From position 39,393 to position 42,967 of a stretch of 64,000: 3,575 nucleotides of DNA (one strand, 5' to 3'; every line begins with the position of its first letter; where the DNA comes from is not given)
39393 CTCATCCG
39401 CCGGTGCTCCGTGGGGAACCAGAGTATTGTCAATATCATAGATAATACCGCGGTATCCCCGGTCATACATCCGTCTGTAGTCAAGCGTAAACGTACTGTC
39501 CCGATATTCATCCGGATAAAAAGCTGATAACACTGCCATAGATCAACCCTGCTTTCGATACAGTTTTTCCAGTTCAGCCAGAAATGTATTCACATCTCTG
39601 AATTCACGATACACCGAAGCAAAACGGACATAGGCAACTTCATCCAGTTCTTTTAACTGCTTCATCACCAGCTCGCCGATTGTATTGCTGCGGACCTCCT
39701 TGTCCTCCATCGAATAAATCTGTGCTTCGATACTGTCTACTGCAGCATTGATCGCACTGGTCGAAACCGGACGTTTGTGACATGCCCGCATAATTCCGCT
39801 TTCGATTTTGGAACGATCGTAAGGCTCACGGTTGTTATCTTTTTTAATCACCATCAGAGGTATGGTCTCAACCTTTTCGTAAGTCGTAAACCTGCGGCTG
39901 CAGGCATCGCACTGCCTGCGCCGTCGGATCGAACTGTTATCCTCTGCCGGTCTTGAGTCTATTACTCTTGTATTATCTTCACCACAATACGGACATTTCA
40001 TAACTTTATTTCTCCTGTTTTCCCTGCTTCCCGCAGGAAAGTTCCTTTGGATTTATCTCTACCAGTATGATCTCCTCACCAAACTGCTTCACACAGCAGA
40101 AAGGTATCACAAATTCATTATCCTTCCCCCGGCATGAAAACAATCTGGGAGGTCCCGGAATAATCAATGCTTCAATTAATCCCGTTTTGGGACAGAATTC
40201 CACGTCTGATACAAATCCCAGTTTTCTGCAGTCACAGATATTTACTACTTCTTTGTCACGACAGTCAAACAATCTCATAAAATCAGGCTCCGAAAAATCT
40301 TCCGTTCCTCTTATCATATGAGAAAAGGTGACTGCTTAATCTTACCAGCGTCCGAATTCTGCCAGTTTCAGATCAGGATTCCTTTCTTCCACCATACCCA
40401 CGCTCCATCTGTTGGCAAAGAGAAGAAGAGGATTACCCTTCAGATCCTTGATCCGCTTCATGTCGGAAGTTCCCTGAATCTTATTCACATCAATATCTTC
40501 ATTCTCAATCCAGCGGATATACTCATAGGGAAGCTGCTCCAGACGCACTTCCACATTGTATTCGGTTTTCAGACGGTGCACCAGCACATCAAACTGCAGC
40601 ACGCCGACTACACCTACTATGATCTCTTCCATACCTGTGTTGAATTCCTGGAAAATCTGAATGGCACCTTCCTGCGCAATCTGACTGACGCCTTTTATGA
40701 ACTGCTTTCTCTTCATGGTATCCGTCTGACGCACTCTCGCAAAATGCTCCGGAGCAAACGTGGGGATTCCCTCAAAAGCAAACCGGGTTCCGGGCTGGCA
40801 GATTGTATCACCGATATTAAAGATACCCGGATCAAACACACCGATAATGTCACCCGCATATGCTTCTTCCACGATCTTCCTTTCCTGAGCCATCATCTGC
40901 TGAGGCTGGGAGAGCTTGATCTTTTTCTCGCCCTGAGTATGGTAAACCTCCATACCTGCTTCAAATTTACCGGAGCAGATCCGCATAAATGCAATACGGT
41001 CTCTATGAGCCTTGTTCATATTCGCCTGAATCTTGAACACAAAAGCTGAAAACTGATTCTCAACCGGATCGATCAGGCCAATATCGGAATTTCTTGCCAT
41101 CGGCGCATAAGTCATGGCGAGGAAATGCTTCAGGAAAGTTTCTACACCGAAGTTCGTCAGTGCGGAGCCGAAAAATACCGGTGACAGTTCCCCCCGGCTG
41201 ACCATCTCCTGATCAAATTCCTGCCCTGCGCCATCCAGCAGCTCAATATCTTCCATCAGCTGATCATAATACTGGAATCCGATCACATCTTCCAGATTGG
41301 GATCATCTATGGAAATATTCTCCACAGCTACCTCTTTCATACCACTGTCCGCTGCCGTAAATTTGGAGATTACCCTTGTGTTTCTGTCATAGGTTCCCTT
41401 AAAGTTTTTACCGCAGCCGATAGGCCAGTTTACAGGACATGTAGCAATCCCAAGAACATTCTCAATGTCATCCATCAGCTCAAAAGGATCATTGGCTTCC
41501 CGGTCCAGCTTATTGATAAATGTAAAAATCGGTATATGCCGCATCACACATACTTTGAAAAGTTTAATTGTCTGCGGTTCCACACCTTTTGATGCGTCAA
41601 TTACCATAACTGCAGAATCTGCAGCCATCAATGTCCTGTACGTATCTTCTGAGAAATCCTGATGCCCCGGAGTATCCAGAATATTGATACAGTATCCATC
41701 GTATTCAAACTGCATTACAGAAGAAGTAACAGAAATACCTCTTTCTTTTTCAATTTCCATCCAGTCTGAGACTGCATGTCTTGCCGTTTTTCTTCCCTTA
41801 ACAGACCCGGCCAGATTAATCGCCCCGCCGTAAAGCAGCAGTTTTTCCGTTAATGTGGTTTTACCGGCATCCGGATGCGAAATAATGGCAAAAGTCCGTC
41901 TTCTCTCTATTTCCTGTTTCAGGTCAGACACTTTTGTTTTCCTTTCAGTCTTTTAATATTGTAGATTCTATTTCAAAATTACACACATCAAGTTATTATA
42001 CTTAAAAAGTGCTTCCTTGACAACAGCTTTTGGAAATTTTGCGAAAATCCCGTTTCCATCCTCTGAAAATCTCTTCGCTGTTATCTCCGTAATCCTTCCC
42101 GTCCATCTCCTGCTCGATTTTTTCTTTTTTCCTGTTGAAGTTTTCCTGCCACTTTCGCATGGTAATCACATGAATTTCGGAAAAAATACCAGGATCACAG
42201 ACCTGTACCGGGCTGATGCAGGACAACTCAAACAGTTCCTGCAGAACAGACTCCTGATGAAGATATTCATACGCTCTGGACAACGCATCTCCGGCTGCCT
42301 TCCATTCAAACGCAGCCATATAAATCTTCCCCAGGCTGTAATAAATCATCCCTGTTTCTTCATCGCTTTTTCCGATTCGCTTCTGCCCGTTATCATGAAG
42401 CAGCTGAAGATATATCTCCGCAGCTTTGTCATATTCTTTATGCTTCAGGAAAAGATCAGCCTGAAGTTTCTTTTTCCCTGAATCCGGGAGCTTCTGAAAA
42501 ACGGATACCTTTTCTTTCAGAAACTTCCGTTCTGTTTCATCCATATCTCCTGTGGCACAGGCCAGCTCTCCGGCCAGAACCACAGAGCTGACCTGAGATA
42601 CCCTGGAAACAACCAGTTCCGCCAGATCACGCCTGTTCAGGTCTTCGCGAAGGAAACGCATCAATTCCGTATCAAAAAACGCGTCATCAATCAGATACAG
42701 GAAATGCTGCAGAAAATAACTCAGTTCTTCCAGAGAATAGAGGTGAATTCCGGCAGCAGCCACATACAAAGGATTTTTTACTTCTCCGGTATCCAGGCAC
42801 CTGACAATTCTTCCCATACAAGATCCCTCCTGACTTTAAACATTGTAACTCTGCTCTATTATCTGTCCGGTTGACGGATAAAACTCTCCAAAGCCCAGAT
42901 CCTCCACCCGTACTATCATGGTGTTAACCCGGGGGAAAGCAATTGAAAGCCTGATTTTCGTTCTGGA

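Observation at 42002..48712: Three uncharacterised proteins translationally coupled to rarA (1066 aa, Hsp70/actin-fold-like 423 aa, TPR-like 271 aa)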

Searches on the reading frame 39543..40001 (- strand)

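Call 80: search_protein_families(library=pfam, proteins=[window:39543-40001:-], max_evalue=0.01)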
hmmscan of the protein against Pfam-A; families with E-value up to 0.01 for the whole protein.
window:39543-40001:- (152 aa): 3 families
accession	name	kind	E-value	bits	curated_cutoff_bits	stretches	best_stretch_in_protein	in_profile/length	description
PF03477.21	ATP-cone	-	5e-25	88.3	25.8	1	50-136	2-87/88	ATP cone domain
PF22811.2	Zn_ribbon_NrdR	-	5.4e-22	77.9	27.2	1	1-42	1-42/42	Transcriptional repressor NrdR-like, N-terminal domain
PF14255.11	Cys_rich_CPXG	-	0.0098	16.2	25.2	0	2-25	2-24/52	Cysteine-rich CPXCG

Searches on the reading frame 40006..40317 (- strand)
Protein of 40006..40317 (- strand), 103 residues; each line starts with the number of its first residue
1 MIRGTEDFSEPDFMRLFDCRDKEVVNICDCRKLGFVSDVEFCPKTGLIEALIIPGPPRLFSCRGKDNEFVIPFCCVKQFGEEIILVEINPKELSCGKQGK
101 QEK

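Call 80: search_protein_families(library=pfam, proteins=[window:40006-40317:-], max_evalue=0.01)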
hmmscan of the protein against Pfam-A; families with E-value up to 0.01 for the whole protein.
window:40006-40317:- (103 aa): 1 family
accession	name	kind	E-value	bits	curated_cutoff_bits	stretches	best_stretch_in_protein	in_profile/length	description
PF05239.21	PRC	-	3.3e-06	27.4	21.2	1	12-88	2-73/78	PRC-barrel domain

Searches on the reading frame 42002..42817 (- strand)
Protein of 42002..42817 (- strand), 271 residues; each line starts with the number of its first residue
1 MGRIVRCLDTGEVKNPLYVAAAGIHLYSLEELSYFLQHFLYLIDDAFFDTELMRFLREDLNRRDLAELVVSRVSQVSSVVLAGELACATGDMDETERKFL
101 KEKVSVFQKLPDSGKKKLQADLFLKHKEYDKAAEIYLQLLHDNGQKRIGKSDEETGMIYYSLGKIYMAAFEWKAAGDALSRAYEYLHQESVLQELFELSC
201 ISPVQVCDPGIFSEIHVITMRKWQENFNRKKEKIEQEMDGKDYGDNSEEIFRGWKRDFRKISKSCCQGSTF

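Call 8: search_protein_families(library=pfam, proteins=[window:42002-42817:-], max_evalue=0.1)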
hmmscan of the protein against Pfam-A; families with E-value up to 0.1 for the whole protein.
window:42002-42817:- (271 aa): 5 families
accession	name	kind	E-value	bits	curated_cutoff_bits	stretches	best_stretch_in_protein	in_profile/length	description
PF13432.12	TPR_16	-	0.0057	17.5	32.7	1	119-183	3-58/65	Tetratricopeptide repeat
PF25068.1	ARM_TT21_4th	-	0.014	16.1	30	1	120-185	39-102/153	Tetratricopeptide repeat protein 21 forth ARM domain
PF13424.12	TPR_12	-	0.047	14.3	30.1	0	123-184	13-73/77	Tetratricopeptide repeat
PF07719.23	TPR_2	-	0.048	14.2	27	0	158-185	3-30/34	Tetratricopeptide repeat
PF13176.12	TPR_7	-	0.08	13.5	27.9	0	120-140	6-26/36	Tetratricopeptide repeat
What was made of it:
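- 42002..42817 (-): X271, an adaptor with a conserved N-terminal domain (about 1-110), TPR motifs (about 115-190) and a variable C-terminal helical part. No Pfam family covers it. Pfam gives only sub-threshold TPR hits (call 8).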

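Call 9: search_protein_families(library=ncbifam, proteins=[window:42002-42817:-], max_evalue=0.1)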
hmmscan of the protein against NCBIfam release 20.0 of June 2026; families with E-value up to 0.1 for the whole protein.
window:42002-42817:- (271 aa): 0 families

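Call 11: search_protein_families(library=padloc, proteins=[window:42002-42817:-], max_evalue=0.1)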
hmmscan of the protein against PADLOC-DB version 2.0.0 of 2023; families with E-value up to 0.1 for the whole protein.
window:42002-42817:- (271 aa): 0 families

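Call 61: search_solved_structures(query=A5, max_evalue=1)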
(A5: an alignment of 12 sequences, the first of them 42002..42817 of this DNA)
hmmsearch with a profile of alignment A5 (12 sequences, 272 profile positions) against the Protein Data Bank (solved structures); distinct sequences matched with E-value up to 1: 93 (the best 60 are shown).
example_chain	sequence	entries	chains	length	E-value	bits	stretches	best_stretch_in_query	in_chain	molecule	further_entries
9qhb_A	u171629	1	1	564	1.8e-16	63.4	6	123-184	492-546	Engineered tetratricopeptide repeat protein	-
8bu0_A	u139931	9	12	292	1.9e-14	56.8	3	123-184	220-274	Consensus tetratricopeptide repeat protein | Crystal structure of an 8-repeat consensus TPR superhelix with Zinc. | Monomer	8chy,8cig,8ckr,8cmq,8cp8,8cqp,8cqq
9qhc_A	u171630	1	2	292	2.2e-10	43.4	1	123-183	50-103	Engineered tetratricopeptide repeat protein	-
8ch0_A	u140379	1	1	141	1.6e-08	37.4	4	153-183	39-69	Consensus tetratricopeptide repeat protein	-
2fo7_A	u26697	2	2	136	1.9e-08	37.2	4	123-183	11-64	SYNTHETIC CONSENSUS TPR PROTEIN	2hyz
5o09_1C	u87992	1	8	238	3.8e-08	36.1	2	123-185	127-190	Bacterial kinesin light chain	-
5o01_A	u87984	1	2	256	4.5e-08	35.9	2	123-185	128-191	BKLC (bacterial kinesin-light chain-like)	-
1na0_A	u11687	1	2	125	2.9e-07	33.2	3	123-188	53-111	designed protein CTPR3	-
8ump_A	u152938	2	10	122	2e-06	30.5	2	124-184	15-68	T33-ml35-redesigned-TPR-domain-fold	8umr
7obi_A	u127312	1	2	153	4.4e-06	29.4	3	124-186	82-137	CTPR-rv4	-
2wqh_A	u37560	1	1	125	5.6e-06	29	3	123-187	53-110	CTPR3Y3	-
7y4i_A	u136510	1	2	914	1.2e-05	28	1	153-180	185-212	Probable UDP-N-acetylglucosamine--peptide N-acetylglucosaminyltransferase SPINDLY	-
8dtf_A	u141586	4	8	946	1.5e-05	27.7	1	153-180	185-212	Probable UDP-N-acetylglucosamine--peptide N-acetylglucosaminyltransferase SPINDLY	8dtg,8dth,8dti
6vfh_A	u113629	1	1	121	1.6e-05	27.6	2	125-184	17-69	T33_dn10A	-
1na3_A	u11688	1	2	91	2.7e-05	26.8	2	153-188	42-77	designed protein CTPR2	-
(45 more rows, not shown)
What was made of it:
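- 42002..42817 (-): The family profile A5 hits consensus TPR proteins at 1.8e-16 (call 61).
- On TPR proteins (X271): Family profile A5 against PDB: consensus TPR proteins at 1.8e-16 and 1.9e-14, over residues about 115-190 (call 61).
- Closest known: TPR co-chaperones of Hsp70/Hsp90. Same: Weak profile hits to Sti1, CHIP, Tah1 and Sec72 appear (E 1e-3 to 2e-2, call 61).
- Checked: X271 has TPR motifs (call 61).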
